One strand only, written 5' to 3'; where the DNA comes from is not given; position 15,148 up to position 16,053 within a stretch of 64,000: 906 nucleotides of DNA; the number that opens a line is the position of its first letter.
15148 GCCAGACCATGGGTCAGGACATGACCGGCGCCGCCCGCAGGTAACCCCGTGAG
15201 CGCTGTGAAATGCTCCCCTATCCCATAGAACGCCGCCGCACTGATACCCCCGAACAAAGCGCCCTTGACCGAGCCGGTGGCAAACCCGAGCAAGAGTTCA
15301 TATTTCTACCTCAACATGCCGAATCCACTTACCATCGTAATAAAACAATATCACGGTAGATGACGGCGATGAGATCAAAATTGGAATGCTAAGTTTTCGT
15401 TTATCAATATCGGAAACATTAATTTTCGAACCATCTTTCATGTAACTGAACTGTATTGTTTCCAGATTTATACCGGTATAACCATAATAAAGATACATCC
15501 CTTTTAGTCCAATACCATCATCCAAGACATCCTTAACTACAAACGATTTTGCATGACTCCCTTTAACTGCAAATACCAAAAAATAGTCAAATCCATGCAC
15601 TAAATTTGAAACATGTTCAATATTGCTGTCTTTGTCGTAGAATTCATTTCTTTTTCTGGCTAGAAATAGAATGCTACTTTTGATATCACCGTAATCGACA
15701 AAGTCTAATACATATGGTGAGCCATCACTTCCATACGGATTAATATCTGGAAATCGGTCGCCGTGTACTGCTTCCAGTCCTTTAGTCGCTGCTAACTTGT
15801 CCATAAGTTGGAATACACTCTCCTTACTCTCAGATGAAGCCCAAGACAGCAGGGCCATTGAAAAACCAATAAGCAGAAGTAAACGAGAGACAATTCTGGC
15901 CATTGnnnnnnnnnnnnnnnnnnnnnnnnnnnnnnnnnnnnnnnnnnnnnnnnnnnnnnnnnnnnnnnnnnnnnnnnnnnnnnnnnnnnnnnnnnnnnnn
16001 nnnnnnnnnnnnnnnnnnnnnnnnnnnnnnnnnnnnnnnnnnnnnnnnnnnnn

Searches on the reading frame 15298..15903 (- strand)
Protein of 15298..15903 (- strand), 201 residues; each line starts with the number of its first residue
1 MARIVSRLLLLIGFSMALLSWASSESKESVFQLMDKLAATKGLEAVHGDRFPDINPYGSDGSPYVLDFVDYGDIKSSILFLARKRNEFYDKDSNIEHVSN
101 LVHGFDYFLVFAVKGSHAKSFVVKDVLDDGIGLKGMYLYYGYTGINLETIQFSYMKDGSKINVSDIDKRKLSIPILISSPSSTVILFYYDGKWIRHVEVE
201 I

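Call 9: search_protein_families(library=pfam, proteins=[window:15298-15903:-], max_evalue=0.01)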
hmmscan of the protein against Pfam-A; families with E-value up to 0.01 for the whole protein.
window:15298-15903:- (201 aa): 0 families

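Call 11: search_protein_families(library=pfam, proteins=[window:15298-15903:-], max_evalue=10)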
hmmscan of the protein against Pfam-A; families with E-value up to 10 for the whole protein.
window:15298-15903:- (201 aa): 0 families

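Call 49: find_homologous_proteins(query=window:15298-15903:-, max_evalue=0.001)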
Query window:15298-15903:- (201 aa): 12 proteins with E <= 0.001 among 120 candidates.
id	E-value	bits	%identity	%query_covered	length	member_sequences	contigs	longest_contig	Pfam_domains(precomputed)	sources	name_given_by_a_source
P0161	1.4e-105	369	100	84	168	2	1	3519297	-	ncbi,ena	-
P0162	5.2e-88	312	72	100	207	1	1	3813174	-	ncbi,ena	-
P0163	8.8e-80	285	66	100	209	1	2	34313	-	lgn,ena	-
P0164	3.4e-75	270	63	100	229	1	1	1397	-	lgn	-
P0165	1.7e-72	261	64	100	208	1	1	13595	-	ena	-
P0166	2.5e-72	261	63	100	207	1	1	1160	-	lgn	-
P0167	7.0e-72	259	63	100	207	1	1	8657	-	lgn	-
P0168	1.5e-69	252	66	92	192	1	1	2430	-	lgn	-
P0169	9.4e-69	249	61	100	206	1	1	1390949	-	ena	-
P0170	5.5e-68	246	69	84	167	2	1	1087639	-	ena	-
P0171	6.5e-44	168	52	89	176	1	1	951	-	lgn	-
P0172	6.9e-43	165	47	99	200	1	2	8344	-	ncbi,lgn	-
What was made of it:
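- One public gene call for its immunity gene starts at Met34, without the signal peptide (P0161, call 49).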

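Call 50: find_encoding_contigs(protein=P0161, flank=1000, max_places=2)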
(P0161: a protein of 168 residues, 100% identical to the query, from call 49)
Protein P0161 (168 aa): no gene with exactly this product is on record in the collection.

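Call 52: list_cluster_members(proteins=[P0161, P0162, P0002, P0172, P0169])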
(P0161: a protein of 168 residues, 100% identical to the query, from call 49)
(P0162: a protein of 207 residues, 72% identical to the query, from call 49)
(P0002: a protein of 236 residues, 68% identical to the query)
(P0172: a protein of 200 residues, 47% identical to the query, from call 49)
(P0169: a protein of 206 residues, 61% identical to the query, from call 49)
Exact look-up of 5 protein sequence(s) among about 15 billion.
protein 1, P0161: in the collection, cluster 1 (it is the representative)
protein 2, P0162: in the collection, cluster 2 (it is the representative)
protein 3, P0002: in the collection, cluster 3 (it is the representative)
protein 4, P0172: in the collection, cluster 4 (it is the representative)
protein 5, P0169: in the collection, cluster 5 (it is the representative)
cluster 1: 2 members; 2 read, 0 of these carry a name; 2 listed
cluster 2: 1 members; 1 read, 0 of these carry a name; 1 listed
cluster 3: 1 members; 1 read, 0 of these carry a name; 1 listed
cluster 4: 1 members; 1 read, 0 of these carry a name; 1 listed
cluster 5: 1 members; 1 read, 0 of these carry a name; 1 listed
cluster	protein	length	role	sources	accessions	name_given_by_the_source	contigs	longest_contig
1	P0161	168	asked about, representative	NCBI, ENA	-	-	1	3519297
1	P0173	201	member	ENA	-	-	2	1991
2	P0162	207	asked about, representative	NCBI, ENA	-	-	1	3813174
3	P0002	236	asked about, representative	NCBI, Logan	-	-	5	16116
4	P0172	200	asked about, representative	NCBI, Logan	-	-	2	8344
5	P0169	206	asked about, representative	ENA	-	-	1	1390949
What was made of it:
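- Tried and rejected: The 100%-identical immunity protein P0161 comes from a 3.52-Mb NCBI/ENA contig, but it is not retrievable and carries no name (calls 50, 52).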

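Call 74: search_protein_families(library=ncbifam, proteins=[window:15298-15903:-], max_evalue=0.01)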
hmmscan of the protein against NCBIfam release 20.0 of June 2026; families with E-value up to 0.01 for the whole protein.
window:15298-15903:- (201 aa): 0 families
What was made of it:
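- There is no direct hit to any curated M15 model (calls 11, 74). They match no known immunity or lysozyme-inhibitor family (calls 11, 74).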
